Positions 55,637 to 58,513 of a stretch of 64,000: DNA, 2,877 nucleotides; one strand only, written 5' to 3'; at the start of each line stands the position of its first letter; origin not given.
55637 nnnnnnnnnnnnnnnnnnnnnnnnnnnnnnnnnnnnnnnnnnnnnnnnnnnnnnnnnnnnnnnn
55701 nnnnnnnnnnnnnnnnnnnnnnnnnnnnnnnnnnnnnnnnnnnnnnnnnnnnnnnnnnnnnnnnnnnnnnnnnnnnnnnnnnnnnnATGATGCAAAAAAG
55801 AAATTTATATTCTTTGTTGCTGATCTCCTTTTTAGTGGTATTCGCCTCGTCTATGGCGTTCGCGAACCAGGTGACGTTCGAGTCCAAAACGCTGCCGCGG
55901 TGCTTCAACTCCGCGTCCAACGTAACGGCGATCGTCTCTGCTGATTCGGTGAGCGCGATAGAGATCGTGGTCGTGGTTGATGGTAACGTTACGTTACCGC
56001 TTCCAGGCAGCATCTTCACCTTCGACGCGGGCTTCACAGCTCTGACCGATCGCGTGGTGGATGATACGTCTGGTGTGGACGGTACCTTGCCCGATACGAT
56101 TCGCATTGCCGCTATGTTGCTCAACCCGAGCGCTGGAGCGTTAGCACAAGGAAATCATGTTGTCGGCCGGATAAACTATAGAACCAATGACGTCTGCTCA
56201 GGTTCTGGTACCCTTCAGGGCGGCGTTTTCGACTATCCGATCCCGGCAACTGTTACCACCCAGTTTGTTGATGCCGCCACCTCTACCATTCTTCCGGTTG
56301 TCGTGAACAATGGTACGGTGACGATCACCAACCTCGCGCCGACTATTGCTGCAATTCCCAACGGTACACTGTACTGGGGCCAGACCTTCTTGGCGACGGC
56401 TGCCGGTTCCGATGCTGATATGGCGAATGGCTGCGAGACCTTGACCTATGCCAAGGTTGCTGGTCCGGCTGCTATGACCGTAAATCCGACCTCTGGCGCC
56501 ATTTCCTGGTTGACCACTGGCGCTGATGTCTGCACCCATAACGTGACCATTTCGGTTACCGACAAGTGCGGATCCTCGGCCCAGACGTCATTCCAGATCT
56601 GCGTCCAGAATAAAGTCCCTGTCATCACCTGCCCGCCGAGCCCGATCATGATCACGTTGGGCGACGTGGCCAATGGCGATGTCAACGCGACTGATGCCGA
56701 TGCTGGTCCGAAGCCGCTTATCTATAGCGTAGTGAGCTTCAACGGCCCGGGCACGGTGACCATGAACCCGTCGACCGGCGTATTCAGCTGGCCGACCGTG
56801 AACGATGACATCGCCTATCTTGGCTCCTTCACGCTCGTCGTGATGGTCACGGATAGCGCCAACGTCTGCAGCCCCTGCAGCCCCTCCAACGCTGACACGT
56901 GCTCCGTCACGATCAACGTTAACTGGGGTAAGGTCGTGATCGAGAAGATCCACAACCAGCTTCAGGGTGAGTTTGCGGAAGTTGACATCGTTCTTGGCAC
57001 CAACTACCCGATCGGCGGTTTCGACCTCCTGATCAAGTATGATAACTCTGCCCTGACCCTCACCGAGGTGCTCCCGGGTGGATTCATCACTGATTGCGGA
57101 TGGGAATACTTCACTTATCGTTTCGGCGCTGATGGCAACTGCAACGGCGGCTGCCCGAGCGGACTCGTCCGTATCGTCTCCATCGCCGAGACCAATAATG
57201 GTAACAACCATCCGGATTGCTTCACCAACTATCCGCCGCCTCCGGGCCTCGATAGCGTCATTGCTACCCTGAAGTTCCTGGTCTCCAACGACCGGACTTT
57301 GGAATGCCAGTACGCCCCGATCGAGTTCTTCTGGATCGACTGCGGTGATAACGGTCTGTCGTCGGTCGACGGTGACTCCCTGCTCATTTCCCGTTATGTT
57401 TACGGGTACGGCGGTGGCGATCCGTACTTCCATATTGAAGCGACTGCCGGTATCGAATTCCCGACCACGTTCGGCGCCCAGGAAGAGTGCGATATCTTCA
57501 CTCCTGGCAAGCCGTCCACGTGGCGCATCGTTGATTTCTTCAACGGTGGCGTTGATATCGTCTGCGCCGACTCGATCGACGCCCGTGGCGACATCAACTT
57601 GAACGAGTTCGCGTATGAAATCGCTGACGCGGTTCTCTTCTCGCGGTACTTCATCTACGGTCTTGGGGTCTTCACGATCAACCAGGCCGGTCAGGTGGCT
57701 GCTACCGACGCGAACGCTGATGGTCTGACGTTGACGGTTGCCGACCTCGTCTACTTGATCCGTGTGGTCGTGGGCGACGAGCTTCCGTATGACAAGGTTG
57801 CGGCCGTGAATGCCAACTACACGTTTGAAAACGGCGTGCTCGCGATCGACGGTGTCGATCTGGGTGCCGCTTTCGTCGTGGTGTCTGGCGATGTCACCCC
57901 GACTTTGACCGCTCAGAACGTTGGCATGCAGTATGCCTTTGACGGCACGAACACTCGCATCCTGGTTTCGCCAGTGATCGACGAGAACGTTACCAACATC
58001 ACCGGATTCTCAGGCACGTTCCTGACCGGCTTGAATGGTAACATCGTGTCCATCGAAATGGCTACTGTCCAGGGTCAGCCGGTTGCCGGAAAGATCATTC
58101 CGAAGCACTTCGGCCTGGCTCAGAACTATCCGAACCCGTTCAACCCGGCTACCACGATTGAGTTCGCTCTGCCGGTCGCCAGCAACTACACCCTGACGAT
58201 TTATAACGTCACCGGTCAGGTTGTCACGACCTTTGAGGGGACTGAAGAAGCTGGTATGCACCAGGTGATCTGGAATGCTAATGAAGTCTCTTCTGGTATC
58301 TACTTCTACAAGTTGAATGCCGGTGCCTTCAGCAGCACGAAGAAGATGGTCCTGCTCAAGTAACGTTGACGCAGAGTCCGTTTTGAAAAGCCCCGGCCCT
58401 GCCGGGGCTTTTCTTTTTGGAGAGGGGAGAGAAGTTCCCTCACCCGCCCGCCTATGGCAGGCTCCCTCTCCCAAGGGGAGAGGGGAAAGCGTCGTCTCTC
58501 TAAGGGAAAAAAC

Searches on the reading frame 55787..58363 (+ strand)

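Call 7: search_protein_families(library=pfam, proteins=[window:55787-58363:+], max_evalue=0.01)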
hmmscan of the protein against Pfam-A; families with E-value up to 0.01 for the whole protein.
window:55787-58363:+ (858 aa): 5 families
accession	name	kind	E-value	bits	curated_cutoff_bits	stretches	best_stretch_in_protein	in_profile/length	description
PF18962.6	Por_Secre_tail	-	7e-12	45.9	27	1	781-855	2-74/75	Secretion system C-terminal sorting domain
PF05345.18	He_PIG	-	1.1e-06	29.4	24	1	184-273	1-95/96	Putative Ig domain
PF13860.13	FlgD_ig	-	6.6e-05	23.2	27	1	795-845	18-75/79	FlgD Ig-like domain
PF13585.12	CHU_C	-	0.0016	19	27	1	797-845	25-72/86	CHU_C Type IX secretion signal domain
PF00028.23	Cadherin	-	0.0024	18.7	28.8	0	298-378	17-92/93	Cadherin domain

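Call 9: search_protein_families(library=ncbifam, proteins=[window:55787-58363:+], max_evalue=1)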
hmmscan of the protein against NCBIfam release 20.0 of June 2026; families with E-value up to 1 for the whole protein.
window:55787-58363:+ (858 aa): 6 families
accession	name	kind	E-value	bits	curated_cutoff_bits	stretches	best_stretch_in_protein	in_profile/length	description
TIGR04183.1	Por_Secre_tail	domain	8e-13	48.2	23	1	781-855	2-70/72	T9SS type A sorting domain-containing protein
NF052323.1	T9SSA_dep_M6i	equivalog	2.6e-08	32.3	600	1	778-852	958-1032/1043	T9SS-dependent M6-like inactivated metalloprotease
NF038113.1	T9SSA_dep_M36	equivalog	8e-07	27.6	885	1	779-856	794-868/869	T9SS-dependent M36 family metallopeptidase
NF033707.1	T9SS_sortase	equivalog_domain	3.1e-05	21.8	420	1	779-846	1000-1078/1095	type IX secretion system sortase PorU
NF005176.1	PRK06655.1-1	equivalog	0.014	15.4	230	1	797-837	95-141/197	flagellar hook assembly protein FlgD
NF050177.1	TapA_OM_Porphy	equivalog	0.16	10.7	500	1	770-854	464-541/544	TapA/TapC family T9SS-dependent outer membrane protein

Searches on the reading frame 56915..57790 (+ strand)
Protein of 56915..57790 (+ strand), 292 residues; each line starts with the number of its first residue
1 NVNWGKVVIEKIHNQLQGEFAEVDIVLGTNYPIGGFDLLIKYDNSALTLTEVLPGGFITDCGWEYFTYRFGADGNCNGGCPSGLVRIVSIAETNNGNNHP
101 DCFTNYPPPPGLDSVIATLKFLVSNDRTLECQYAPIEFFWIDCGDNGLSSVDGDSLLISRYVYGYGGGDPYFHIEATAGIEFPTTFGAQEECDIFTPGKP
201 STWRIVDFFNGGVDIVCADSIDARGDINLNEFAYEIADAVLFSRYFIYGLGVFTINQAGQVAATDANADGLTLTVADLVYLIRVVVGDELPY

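Call 36: search_protein_families(library=pfam, proteins=[window:56918-57640:+], max_evalue=10)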
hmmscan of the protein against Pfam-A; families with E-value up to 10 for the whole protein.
window:56918-57640:+ (241 aa): 1 family
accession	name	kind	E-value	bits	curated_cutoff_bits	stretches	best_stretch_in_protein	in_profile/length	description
PF00963.24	Cohesin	-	0.23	12.1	24.1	1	31-57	27-55/139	Cohesin domain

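Call 39: find_homologous_proteins(query=window:56915-57790:+, max_evalue=0.001)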
Query seq(292 aa) (292 aa): 449 proteins with E <= 0.001 among 4144 candidates; the best 120 are listed.
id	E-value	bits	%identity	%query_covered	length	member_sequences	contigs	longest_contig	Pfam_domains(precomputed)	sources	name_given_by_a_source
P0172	9.0e-124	431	88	71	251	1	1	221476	-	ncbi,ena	-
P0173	2.1e-114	400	71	87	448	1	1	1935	PF18962.8,PF13860.13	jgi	jgi:hypothetical protein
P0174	2.4e-106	374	67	91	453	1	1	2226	PF18962.8,PF13860.13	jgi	jgi:hypothetical protein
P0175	1.3e-104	368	59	98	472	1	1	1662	PF18962.8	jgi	jgi:hypothetical protein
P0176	2.1e-101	357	58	98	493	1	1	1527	PF18962.8,PF13860.13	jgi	jgi:hypothetical protein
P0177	9.0e-98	346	61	95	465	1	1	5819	PF18962.8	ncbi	ncbi:MAG: T9SS C-terminal target domain-containing protein, partial [Calditrichaeota bacterium]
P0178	1.1e-97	345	60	90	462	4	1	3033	PF18962.8,PF13860.13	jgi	jgi:hypothetical protein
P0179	1.3e-97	345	62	89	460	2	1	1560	PF18962.8,PF13860.13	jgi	jgi:hypothetical protein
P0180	9.5e-96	339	61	95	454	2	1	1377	PF18962.8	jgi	jgi:hypothetical protein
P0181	2.4e-95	338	56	98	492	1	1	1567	PF18962.8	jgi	jgi:hypothetical protein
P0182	6.3e-95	336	60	89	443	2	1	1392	PF18962.8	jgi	jgi:hypothetical protein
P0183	5.7e-94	333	59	89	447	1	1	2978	PF18962.8,PF13860.13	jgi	-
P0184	7.2e-94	333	57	98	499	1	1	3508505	PF18962.8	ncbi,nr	ncbi:hypothetical protein TRIP_C80001 [Candidatus Zixiibacteriota bacterium]|nr:hypothetical protein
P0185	4.6e-93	330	56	98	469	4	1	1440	PF18962.8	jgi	jgi:hypothetical protein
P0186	5.9e-93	330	55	97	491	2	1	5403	PF18962.8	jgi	jgi:hypothetical protein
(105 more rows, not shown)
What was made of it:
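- The family has at least 449 database members, named Zixibacteria/GN15 where a source gives a name (call 39). A conserved cohesin family exists in the same phylum (call 39).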

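Call 46: predict_structure(alignment_id=A3)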
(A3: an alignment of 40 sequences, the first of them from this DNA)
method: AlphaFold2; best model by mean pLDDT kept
length: 292 residues; sequences in the alignment: 40
mean_pLDDT: 87.1   pTM: 0.77
mean pLDDT of the five models: 87.1, 86.4, 86.3, 86.2, 85.3
residues with pLDDT >= 90: 161; 70-90: 101; 50-70: 27; < 50: 3
segments of 3 or more residues with pLDDT < 50: none
pLDDT, mean of each block of 10 residues (from residue 1): 82 88 93 93 93 94 90 56 92 71 72 93 86 94 93 91 83 85 92 88 95 82 76 92 96 87 85 93 95 79
secondary structure, 60 per line:
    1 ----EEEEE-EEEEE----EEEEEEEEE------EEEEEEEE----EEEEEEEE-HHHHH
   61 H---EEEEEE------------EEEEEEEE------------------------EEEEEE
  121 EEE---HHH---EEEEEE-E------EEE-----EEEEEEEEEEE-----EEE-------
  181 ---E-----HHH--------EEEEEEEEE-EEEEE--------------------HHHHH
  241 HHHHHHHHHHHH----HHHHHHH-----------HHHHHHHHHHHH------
elements in order: E5-9 E11-15 E20-28 E35-42 E47-54 H56-61 E65-70 E83-90 E115-123 E133-138 E147-149 E155-165 E171-173 E201-209 E211-215 H236-252 H257-263 H275-286

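Call 50: fold_search(model_id=the predicted structure, library=pdb)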
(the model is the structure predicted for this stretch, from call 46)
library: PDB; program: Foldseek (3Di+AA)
matches with E <= 10: 1968; with E <= 0.001: 46
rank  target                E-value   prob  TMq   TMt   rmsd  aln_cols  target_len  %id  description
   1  3ul4_A                9.8e-10  1.00  0.41  0.80   4.9       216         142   15  Crystal structure of Coh-OlpA(Cthe_3080)-Doc918(Cthe_0918) complex: A novel type I Cohesin-Dockerin complex from Clost (released 2012-11-28)
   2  4fl4_C                2.6e-09  1.00  0.41  0.39   5.0       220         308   15  Scaffoldin conformation and dynamics revealed by a ternary complex from the Clostridium thermocellum cellulosome (released 2012-06-27)
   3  4dh2_C                5.9e-09  1.00  0.40  0.71   4.9       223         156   15  Crystal structure of Coh-OlpC(Cthe_0452)-Doc435(Cthe_0435) complex: A novel type I Cohesin-Dockerin complex from Clost (released 2012-11-28)
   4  6kge_A                1.1e-08  1.00  0.38  0.76   5.9       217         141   15  Crystal structure of CaDoc0917(R16D)-CaCohA2 complex at pH 5.5 (released 2020-07-08)
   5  4dh2_A                1.3e-08  1.00  0.41  0.71   4.6       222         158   16  Crystal structure of Coh-OlpC(Cthe_0452)-Doc435(Cthe_0435) complex: A novel type I Cohesin-Dockerin complex from Clost (released 2012-11-28)
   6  4uyp_C                1.9e-08  1.00  0.39  0.74   8.2       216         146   14  High resolution structure of the third cohesin ScaC in complex with the ScaB dockerin with a mutation in the N-termina (released 2015-04-15)
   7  4uyq_A                2.0e-08  1.00  0.39  0.76   8.2       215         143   13  High resolution structure of the third cohesin ScaC in complex with the ScaB dockerin with a mutation in the C-termina (released 2015-04-15)
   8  2xdh                  2.1e-08  1.00  0.33  0.66   5.7       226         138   14  Non-cellulosomal cohesin from the hyperthermophilic archaeon Archaeoglobus fulgidus (released 2010-05-26)
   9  2ccl_A                2.4e-08  1.00  0.38  0.71   5.1       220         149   14  THE S45A, T46A MUTANT OF THE TYPE I COHESIN-DOCKERIN COMPLEX FROM THE CELLULOSOME OF CLOSTRIDIUM THERMOCELLUM (released 2007-02-13)
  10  4ums                  3.6e-08  1.00  0.37  0.67   7.6       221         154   14  The crystal structure of the seventh ScaB type I cohesin from Pseudobacteroides cellulosolvens (released 2015-05-06)
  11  4fl4_L                4.3e-08  1.00  0.40  0.39   4.7       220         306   15  Scaffoldin conformation and dynamics revealed by a ternary complex from the Clostridium thermocellum cellulosome (released 2012-06-27)
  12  1anu                  4.6e-08  1.00  0.36  0.71   7.1       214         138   16  COHESIN-2 DOMAIN OF THE CELLULOSOME FROM CLOSTRIDIUM THERMOCELLUM (released 1997-07-23)
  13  1ohz_A                5.5e-08  1.00  0.38  0.75   5.1       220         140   15  Cohesin-Dockerin complex from the cellulosome of Clostridium thermocellum (released 2003-11-20)
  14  4uyp_A                5.9e-08  1.00  0.39  0.74   8.2       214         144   12  High resolution structure of the third cohesin ScaC in complex with the ScaB dockerin with a mutation in the N-termina (released 2015-04-15)
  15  1aoh_A                9.5e-08  1.00  0.39  0.77   5.0       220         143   13  SINGLE COHESIN DOMAIN FROM THE SCAFFOLDING PROTEIN CIPA OF THE CLOSTRIDIUM THERMOCELLUM CELLULOSOME (released 1998-07-08)
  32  2jh2_B                7.3e-06  1.00  0.33  0.65   3.8       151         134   14  X-ray crystal structure of a cohesin-like module from Clostridium perfringens (released 2007-11-06)
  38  2jh2_C                1.1e-05  1.00  0.31  0.62   4.2       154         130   15  X-ray crystal structure of a cohesin-like module from Clostridium perfringens (released 2007-11-06)
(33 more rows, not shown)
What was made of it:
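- On Cohesin-dockerin system: The 46 best PDB matches are all cohesins, best E=9.8e-10 (calls 46, 50).
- Closest known: Non-cellulosomal cohesin/dockerin proteins. Same: 2xdh and 2jh2 are among the structural matches of the window's cohesin (call 50).
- The top 46 PDB hits are all cohesins; the best is 3ul4_A at E=9.8e-10, TM-score (target-normalised) 0.80 (calls 46, 50).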

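Call 62: find_encoding_contigs(protein=P0172, flank=10000, max_places=2)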
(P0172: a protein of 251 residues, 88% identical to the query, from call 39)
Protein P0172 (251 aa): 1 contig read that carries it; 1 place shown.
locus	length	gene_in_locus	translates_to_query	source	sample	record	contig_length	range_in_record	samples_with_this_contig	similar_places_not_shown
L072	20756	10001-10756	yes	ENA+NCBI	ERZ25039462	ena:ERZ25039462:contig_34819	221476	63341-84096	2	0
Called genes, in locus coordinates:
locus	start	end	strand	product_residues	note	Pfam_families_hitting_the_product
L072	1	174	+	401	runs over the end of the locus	-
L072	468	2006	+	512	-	PF00239:Resolvase, PF07508:Recombinase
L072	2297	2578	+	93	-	-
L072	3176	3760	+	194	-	PF00512:HisKA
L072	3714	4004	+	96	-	PF02518:HATPase_c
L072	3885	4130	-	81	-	-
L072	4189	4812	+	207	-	PF00072:Response_reg, PF00158:Sigma54_activat, PF01078:Mg_chelatase (faint), PF14532:Sigma54_activ_2, PF07724:AAA_2 (weak)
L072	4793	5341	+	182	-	PF00158:Sigma54_activat, PF25601:AAA_lid_14, PF02954:HTH_8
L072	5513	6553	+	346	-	-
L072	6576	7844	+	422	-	-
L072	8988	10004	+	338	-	PF05345:He_PIG (weak)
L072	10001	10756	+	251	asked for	-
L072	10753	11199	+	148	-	-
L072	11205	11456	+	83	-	PF18962:Por_Secre_tail (weak)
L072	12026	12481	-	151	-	PF00583:Acetyltransf_1, PF13673:Acetyltransf_10, PF13508:Acetyltransf_7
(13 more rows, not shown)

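Call 63: find_encoding_contigs(protein=P0184, flank=10000, max_places=2)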
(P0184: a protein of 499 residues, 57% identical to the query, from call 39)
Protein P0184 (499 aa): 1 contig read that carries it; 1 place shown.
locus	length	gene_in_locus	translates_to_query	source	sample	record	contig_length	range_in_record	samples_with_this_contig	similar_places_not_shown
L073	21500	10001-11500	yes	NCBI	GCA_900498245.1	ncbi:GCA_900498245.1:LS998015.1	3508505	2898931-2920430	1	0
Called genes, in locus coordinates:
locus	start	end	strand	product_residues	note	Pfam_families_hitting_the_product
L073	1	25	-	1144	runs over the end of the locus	PF02811:PHP, PF07733:DNA_pol3_alpha, PF17657:DNA_pol3_finger, PF14579:HHH_6, PF01336:tRNA_anti-codon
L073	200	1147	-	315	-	PF01112:Asparaginase_2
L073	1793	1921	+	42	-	-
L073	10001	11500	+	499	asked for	PF18962:Por_Secre_tail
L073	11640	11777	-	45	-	-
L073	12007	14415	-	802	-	PF00069:Pkinase, PF07714:PK_Tyr_Ser-Thr, PF03109:ABC1 (weak), PF14559:TPR_19 (faint), PF13181:TPR_8 (faint), PF00515:TPR_1 (faint), PF07719:TPR_2 (faint), PF13414:TPR_11, +7 more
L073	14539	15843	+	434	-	PF01590:GAF, PF13185:GAF_2, PF13492:GAF_3 (weak), PF07228:SpoIIE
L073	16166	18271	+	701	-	PF00404:Dockerin_1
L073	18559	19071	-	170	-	-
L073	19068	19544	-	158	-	PF00383:dCMP_cyt_deam_1, PF14437:MafB19-deam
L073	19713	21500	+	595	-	PF00375:SDF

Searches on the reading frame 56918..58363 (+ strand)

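Call 36: search_protein_families(library=pfam, proteins=[window:56918-58363:+], max_evalue=10)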
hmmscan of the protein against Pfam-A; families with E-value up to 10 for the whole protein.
window:56918-58363:+ (481 aa): 3 families
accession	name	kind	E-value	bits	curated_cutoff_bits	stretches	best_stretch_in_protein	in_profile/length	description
PF18962.6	Por_Secre_tail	-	4.4e-12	46.5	27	1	404-478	2-74/75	Secretion system C-terminal sorting domain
PF13860.13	FlgD_ig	-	0.00018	21.9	27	1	418-468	18-75/79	FlgD Ig-like domain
PF13585.12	CHU_C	-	0.0015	19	27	1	420-468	25-72/86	CHU_C Type IX secretion signal domain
